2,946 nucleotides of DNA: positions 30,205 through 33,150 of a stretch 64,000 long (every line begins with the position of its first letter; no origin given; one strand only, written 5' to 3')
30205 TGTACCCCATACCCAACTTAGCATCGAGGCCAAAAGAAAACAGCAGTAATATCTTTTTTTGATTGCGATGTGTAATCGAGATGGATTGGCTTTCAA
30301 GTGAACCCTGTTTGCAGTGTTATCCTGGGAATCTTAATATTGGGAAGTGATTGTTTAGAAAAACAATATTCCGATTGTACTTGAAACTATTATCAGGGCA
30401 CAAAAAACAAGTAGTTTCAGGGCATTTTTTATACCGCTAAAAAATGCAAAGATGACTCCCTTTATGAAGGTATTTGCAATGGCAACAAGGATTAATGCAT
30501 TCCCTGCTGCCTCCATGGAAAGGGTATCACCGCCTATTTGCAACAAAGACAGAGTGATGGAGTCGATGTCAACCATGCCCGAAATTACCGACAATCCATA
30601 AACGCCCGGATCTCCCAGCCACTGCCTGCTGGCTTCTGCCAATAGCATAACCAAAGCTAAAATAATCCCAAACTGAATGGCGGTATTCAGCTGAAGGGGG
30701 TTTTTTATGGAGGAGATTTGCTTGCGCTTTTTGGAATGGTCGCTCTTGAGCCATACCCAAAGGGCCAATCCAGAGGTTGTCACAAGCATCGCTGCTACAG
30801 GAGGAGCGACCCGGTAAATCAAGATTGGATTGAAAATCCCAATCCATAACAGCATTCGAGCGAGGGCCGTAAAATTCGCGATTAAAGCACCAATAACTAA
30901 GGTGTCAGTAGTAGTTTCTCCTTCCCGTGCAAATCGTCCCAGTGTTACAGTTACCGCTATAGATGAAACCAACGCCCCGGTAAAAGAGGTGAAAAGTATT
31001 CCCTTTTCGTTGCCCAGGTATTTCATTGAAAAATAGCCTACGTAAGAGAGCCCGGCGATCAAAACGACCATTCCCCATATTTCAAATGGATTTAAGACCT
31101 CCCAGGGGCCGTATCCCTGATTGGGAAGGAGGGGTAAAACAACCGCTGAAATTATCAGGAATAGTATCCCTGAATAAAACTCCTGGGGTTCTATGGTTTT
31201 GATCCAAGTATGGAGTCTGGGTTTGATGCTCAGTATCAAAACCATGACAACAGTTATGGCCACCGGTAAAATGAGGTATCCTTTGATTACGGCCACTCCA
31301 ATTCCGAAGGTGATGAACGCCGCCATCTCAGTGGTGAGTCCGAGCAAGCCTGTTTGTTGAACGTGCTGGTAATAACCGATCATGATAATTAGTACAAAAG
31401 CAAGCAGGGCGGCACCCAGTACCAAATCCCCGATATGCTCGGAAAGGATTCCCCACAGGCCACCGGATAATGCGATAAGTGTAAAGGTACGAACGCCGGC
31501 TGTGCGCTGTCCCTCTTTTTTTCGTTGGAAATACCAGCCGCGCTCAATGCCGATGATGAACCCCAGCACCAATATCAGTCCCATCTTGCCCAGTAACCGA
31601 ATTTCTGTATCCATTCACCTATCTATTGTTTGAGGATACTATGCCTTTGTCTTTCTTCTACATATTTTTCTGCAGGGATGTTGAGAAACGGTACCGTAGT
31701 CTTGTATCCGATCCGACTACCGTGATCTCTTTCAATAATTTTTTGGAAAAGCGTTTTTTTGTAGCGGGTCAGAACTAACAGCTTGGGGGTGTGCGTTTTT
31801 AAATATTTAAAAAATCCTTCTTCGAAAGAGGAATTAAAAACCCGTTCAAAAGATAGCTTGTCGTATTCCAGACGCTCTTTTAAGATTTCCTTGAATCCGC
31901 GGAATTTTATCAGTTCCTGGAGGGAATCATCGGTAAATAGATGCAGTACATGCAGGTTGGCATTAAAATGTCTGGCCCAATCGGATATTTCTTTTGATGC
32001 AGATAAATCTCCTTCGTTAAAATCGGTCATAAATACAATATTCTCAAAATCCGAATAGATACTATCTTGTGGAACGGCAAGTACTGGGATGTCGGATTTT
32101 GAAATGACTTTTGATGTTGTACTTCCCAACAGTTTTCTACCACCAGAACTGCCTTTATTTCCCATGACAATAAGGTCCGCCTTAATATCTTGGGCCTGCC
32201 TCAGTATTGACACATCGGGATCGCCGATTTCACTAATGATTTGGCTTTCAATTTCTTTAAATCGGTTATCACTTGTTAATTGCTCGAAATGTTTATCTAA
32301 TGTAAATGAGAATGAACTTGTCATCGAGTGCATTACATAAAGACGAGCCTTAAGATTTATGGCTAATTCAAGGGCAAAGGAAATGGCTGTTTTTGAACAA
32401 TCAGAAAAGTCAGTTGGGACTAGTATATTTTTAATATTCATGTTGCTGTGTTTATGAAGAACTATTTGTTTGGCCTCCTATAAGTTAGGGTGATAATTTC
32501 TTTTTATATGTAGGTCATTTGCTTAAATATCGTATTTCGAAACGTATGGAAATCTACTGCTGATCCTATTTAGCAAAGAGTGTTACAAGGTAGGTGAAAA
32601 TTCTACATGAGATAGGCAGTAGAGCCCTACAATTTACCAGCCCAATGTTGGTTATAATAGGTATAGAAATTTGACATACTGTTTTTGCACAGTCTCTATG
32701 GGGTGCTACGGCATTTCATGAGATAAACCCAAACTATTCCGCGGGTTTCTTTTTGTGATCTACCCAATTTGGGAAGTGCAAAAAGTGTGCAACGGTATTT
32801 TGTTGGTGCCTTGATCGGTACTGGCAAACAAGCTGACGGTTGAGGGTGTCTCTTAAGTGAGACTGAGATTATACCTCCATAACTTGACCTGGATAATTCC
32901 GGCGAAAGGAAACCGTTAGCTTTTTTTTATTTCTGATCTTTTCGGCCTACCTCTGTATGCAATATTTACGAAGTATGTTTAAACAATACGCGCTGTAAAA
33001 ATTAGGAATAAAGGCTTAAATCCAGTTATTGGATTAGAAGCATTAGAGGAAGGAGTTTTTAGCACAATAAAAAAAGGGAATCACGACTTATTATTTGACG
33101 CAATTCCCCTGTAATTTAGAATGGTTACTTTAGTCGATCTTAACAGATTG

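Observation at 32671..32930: Second orphan TPP-aptamer element (copy 2), between the USP promoter and hsp20, pointing antisense into hsp20 and ctaD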

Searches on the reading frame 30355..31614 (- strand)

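Call 34: search_protein_families(library=pfam, proteins=[window:30355-31614:-], max_evalue=0.00001)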
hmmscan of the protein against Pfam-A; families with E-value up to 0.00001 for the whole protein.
window:30355-31614:- (419 aa): 2 families
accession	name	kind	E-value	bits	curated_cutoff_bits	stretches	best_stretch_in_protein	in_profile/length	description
PF13194.11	DUF4010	-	9.6e-58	195.8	30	1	184-392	1-209/210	Domain of unknown function (DUF4010)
PF02308.21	MgtC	-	4.1e-19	69.5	31.4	1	13-136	3-120/121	MgtC family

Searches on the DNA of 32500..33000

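Call 9: search_rna_families(source=window, start=32500, end=33000, threshold=evalue, max_evalue=10)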
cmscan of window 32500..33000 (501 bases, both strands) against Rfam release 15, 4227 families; matches with E-value up to 10: 1.
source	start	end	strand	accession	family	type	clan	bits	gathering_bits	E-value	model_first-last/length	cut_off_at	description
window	32832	32927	+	RF00059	TPP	Cis-reg; riboswitch;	-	67.6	54.3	3.1e-13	1-105/105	no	TPP riboswitch aptamer (THI element)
